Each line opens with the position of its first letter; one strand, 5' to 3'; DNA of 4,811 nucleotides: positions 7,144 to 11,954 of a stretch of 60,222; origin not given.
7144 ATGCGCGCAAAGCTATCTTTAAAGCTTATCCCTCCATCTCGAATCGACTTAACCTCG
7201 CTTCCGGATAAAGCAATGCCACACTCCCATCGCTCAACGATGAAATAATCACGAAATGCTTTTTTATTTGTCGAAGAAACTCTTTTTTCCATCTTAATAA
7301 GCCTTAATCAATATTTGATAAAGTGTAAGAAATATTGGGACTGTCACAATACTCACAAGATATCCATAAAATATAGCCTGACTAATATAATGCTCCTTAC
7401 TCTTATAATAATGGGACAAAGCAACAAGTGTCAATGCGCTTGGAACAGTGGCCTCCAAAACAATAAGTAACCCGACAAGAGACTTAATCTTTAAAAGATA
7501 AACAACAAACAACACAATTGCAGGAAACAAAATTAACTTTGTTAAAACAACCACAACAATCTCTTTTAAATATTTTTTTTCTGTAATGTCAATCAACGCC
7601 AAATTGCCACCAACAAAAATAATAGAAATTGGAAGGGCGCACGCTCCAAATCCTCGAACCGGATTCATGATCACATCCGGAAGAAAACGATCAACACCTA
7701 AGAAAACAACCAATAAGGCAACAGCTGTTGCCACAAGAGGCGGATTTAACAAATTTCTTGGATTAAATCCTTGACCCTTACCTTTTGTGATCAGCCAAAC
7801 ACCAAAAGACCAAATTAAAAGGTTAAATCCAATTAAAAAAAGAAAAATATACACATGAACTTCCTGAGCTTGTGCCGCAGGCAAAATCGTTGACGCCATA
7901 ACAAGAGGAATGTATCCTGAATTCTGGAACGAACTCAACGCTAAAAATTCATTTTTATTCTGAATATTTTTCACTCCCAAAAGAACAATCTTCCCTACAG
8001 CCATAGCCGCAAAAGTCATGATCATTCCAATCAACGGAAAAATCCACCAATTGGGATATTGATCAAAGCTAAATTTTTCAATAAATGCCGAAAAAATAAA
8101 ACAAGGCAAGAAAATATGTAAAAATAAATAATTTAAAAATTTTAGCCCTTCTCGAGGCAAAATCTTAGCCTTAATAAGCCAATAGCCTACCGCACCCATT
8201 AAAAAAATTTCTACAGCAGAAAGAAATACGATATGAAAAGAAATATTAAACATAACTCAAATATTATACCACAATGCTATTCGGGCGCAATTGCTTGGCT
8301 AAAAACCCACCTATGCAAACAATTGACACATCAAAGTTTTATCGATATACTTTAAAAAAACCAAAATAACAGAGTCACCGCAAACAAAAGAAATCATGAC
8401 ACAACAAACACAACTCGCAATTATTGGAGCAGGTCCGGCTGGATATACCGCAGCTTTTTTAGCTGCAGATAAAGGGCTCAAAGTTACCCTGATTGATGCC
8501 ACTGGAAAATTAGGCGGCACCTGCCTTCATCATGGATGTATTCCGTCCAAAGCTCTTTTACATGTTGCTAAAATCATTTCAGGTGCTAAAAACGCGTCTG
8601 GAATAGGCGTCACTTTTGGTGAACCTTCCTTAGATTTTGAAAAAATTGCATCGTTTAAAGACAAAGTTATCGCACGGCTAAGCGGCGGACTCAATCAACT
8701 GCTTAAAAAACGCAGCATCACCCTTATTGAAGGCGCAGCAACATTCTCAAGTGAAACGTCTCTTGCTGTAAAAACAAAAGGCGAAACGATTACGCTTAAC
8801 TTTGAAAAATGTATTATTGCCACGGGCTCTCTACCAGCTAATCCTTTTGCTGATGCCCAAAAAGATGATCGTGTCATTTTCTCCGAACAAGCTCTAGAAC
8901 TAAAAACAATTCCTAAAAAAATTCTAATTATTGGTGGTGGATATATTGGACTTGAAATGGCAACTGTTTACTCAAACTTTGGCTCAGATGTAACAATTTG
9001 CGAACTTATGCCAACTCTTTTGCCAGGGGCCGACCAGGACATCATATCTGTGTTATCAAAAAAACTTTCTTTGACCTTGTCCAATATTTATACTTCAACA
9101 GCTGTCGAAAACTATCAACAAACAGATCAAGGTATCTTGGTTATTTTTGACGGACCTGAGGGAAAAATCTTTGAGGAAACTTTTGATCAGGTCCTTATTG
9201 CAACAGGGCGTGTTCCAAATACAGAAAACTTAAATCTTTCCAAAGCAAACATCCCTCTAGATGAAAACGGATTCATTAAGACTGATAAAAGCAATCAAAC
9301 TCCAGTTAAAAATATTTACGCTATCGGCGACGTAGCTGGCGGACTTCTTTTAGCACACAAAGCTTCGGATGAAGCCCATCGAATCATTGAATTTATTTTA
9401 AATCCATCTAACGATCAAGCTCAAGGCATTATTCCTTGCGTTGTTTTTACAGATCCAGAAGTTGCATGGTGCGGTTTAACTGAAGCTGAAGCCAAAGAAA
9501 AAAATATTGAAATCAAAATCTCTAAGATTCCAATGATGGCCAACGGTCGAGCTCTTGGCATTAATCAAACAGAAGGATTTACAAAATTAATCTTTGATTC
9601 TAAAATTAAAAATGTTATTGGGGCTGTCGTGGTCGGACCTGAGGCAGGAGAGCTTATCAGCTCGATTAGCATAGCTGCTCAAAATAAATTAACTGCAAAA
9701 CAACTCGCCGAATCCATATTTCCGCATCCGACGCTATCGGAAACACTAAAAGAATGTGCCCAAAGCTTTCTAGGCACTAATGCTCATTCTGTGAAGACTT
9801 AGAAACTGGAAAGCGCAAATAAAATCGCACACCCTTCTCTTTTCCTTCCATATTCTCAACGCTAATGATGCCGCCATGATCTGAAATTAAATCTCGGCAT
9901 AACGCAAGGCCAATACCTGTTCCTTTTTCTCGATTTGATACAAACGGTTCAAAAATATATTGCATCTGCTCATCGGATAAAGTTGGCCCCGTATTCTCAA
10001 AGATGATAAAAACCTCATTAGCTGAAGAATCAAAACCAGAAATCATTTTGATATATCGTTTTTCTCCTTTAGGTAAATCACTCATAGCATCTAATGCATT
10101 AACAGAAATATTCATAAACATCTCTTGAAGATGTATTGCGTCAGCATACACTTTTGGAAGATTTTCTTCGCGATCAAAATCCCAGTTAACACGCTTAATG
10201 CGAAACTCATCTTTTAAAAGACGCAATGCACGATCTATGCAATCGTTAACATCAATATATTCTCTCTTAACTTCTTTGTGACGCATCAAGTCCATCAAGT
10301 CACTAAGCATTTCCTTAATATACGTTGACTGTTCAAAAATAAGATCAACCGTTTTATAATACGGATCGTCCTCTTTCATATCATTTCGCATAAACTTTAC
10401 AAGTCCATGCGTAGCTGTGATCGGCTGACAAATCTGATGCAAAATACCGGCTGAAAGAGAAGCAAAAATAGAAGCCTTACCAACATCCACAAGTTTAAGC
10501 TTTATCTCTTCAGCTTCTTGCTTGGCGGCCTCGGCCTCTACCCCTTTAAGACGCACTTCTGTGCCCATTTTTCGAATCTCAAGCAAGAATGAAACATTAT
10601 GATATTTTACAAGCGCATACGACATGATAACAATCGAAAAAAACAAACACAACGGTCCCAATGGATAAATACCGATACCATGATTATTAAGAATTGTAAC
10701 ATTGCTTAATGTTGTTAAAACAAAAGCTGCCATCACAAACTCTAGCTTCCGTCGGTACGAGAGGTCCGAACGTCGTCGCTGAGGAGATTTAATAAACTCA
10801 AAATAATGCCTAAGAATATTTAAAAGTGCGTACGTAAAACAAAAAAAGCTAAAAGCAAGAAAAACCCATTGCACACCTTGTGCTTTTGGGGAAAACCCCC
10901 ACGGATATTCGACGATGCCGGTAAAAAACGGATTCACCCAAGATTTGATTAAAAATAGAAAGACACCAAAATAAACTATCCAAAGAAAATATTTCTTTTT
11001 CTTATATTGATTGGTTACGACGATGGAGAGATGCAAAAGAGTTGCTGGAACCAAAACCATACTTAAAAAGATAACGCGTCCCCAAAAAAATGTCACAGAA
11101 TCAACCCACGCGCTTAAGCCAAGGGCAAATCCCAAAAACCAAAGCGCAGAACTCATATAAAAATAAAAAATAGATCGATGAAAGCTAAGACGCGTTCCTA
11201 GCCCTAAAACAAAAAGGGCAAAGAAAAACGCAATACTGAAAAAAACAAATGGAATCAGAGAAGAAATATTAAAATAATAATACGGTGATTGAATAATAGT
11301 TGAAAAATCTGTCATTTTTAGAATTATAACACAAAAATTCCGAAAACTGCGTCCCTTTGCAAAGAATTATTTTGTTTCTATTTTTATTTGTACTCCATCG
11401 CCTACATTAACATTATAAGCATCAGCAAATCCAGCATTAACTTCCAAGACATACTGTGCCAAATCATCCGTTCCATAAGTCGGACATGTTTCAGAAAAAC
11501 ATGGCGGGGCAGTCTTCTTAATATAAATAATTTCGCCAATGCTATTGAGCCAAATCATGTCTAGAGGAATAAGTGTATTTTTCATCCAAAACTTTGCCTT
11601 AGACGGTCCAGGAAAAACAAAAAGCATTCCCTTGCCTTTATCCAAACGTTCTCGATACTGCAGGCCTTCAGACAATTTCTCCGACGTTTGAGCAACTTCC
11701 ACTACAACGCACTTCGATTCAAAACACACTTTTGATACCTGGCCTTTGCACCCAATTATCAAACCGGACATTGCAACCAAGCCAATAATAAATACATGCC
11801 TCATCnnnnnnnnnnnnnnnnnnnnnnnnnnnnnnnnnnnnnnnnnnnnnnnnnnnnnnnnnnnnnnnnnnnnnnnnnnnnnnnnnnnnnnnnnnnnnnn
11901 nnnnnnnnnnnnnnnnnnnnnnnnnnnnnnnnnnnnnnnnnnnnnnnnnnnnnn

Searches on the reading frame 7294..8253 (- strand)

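Call 58: search_protein_families(library=pfam, proteins=[window:7294-8253:-], max_evalue=0.00001)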
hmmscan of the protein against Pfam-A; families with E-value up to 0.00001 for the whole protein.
window:7294-8253:- (319 aa): 1 family
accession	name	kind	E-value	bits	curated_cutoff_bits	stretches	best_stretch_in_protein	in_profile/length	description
PF03547.23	Mem_trans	-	1.4e-27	96.6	25.7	2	9-157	2-149/343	Membrane transport protein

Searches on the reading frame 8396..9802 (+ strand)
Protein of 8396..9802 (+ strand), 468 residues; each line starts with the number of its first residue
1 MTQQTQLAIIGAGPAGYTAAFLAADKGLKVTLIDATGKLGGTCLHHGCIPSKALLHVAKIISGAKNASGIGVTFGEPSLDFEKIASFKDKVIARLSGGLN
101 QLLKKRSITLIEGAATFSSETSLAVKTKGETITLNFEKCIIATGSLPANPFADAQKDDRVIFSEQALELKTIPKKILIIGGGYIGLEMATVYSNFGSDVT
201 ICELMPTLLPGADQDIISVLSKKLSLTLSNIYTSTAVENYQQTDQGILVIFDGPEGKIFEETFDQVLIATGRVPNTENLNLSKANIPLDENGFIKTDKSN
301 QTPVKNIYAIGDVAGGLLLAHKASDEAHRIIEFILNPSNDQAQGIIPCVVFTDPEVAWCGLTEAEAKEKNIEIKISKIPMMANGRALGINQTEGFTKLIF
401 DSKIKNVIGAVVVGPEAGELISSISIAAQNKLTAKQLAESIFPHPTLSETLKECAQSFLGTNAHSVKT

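Call 58: search_protein_families(library=pfam, proteins=[window:8396-9802:+], max_evalue=0.00001)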
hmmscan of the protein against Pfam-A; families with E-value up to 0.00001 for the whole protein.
window:8396-9802:+ (468 aa): 13 families
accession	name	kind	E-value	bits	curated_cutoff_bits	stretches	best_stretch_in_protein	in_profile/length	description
PF07992.20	Pyr_redox_2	-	7.3e-65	219.7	26.1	1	6-327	2-291/291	Pyridine nucleotide-disulphide oxidoreductase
PF02852.28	Pyr_redox_dim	-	6.4e-37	126.6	25.3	1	346-453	1-108/110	Pyridine nucleotide-disulphide oxidoreductase, dimerisation domain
PF00070.33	Pyr_redox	-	1.5e-20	73.9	22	1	175-246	1-72/82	Pyridine nucleotide-disulphide oxidoreductase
PF13738.12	Pyr_redox_3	-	5.9e-11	42.6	30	1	121-311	112-305/305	Pyridine nucleotide-disulphide oxidoreductase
PF03486.20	HI0933_like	-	7.4e-09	35.8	50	0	6-41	2-37/244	HI0933-like protein Rossmann domain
PF13450.12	NAD_binding_8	-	7.5e-09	36.2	21.9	1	9-44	1-36/68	NAD(P)-binding Rossmann-like domain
PF00890.30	FAD_binding_2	-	1.2e-08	35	20.4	0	8-42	3-37/414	FAD binding domain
PF01134.28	GIDA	-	2.4e-08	33.9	22.1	0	7-59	2-51/391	Glucose inhibited division protein A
PF12831.13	FAD_oxidored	-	1.1e-07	32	27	1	7-46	2-41/416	FAD dependent oxidoreductase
PF02737.24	3HCDH_N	-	5.9e-07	30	22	0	176-225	2-51/180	3-hydroxyacyl-CoA dehydrogenase, NAD binding domain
PF01266.30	DAO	-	7.8e-07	29.4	27.9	0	7-42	2-38/353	FAD dependent oxidoreductase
PF01262.27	AlaDh_PNT_C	-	1.1e-06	28.7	23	0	173-209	28-64/214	Alanine dehydrogenase/PNT, C-terminal domain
PF03721.20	UDPG_MGDP_dh_N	-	1.2e-06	28.7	27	0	175-229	2-56/187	UDP-glucose/GDP-mannose dehydrogenase family, NAD binding domain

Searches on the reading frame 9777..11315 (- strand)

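Call 3: search_protein_families(library=pfam, proteins=[window:9777-11315:-], max_evalue=0.01)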
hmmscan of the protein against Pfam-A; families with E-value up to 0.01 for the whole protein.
window:9777-11315:- (512 aa): 4 families
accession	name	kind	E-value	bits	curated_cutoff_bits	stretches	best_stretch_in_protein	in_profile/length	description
PF02518.31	HATPase_c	-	3e-16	60.3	26.4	1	392-504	2-109/111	Histidine kinase-, DNA gyrase B-, and HSP90-like ATPase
PF16927.11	HisKA_7TM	-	2.3e-08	34.6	28.6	1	24-239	4-218/224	N-terminal 7TM region of histidine kinase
PF00512.31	HisKA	-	3.9e-05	24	26.9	1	287-346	5-63/66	His Kinase A (phospho-acceptor) domain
PF14501.12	HATPase_c_5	-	0.00058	20.2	22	1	396-491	6-93/102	GHKL domain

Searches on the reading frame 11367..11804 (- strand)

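Call 3: search_protein_families(library=pfam, proteins=[window:11367-11804:-], max_evalue=0.01)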
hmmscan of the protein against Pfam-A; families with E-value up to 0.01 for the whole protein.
window:11367-11804:- (145 aa): 1 family
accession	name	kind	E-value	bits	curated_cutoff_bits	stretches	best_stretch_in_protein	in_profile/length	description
PF02643.20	DUF192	-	4e-32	110.6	27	1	34-140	2-96/96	Uncharacterized ACR, COG1430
